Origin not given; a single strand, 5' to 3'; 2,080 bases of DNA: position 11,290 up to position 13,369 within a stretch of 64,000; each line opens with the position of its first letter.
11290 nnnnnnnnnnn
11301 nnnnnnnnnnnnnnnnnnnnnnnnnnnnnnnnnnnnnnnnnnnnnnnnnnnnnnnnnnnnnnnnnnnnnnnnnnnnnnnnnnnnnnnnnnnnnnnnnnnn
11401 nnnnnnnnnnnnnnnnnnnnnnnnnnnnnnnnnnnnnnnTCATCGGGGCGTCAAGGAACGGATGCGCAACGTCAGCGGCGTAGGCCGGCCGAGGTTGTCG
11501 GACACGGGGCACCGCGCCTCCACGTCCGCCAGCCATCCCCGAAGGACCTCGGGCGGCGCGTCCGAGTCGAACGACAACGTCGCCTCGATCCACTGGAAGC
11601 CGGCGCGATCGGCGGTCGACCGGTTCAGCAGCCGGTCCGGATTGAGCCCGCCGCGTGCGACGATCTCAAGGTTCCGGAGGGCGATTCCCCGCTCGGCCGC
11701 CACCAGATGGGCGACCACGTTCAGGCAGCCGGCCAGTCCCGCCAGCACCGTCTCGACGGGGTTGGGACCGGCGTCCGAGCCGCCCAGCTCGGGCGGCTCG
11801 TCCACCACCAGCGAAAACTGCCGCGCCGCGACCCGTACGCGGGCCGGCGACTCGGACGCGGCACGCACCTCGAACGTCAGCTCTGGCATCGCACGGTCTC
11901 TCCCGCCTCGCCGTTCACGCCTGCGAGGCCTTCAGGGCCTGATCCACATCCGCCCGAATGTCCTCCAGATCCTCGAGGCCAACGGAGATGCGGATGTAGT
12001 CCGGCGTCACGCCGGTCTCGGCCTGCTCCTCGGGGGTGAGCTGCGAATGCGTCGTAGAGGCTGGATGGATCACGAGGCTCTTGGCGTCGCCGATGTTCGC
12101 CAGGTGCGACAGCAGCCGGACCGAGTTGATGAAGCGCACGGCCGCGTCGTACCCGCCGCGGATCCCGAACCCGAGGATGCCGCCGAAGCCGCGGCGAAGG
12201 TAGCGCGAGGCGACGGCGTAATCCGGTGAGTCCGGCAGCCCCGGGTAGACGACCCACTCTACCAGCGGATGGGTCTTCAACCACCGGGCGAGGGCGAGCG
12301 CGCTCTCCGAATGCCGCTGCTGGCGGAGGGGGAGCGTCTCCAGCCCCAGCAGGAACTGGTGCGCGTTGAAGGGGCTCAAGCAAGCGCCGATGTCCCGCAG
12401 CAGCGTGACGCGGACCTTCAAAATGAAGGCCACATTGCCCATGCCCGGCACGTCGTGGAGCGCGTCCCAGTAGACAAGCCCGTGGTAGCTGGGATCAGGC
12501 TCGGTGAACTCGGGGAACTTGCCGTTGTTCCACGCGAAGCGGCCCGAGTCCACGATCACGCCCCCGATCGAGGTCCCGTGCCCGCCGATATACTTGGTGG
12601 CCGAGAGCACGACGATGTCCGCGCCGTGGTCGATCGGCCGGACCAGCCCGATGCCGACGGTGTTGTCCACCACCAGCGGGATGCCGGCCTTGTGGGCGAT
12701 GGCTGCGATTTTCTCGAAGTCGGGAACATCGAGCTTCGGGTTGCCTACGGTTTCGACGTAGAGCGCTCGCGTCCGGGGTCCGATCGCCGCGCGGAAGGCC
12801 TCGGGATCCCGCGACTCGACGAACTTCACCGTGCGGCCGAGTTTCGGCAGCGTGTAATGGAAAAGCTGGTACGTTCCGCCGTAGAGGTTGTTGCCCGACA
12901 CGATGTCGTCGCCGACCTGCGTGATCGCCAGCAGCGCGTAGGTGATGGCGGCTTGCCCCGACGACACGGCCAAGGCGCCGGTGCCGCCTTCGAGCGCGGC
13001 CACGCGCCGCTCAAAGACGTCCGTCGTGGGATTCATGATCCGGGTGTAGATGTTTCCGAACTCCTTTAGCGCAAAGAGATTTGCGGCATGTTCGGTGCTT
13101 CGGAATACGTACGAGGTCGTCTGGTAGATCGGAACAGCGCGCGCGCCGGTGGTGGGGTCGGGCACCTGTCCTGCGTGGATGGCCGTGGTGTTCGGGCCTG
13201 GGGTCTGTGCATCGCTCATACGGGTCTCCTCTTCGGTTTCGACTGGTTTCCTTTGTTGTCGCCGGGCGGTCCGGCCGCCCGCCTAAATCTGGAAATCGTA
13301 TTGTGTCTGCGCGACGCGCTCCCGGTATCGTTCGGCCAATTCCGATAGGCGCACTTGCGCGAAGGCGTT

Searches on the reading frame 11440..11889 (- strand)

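Call 24: search_protein_families(library=pfam, proteins=[window:11440-11889:-])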
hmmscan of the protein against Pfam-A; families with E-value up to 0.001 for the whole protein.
window:11440-11889:- (149 aa): 1 family
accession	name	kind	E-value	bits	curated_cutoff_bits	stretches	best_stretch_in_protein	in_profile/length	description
PF02566.24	OsmC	-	1.2e-16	61.3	27.5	1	37-141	1-99/100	OsmC-like protein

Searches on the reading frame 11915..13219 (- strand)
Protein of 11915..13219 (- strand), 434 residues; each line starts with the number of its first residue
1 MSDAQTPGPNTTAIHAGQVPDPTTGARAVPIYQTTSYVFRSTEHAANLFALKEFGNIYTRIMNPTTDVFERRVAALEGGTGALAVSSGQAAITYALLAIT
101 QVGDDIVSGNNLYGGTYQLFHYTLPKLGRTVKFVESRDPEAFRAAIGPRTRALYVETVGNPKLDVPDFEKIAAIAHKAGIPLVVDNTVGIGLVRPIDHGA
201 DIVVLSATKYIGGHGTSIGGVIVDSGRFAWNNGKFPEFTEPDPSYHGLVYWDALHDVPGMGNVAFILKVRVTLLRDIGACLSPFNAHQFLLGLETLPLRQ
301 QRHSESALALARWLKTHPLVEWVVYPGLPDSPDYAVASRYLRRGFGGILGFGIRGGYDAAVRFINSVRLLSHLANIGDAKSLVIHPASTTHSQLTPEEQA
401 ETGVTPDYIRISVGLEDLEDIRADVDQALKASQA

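Call 24: search_protein_families(library=pfam, proteins=[window:11915-13219:-])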
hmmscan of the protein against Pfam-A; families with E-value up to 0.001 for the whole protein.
window:11915-13219:- (434 aa): 4 families
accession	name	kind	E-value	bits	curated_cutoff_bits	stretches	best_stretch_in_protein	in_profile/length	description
PF01053.26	Cys_Met_Meta_PP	-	5.4e-131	437.1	27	1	11-430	2-381/381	Cys/Met metabolism PLP-dependent enzyme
PF01041.23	DegT_DnrJ_EryC1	-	2.1e-09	37.5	19.8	1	61-191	21-151/360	DegT/DnrJ/EryC1/StrS aminotransferase family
PF00266.25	Aminotran_5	-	1.1e-05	25.1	21.5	1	137-218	127-210/371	Aminotransferase class-V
PF00155.27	Aminotran_1_2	-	0.00054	19.7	19.7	1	67-187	45-187/361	Aminotransferase class I and II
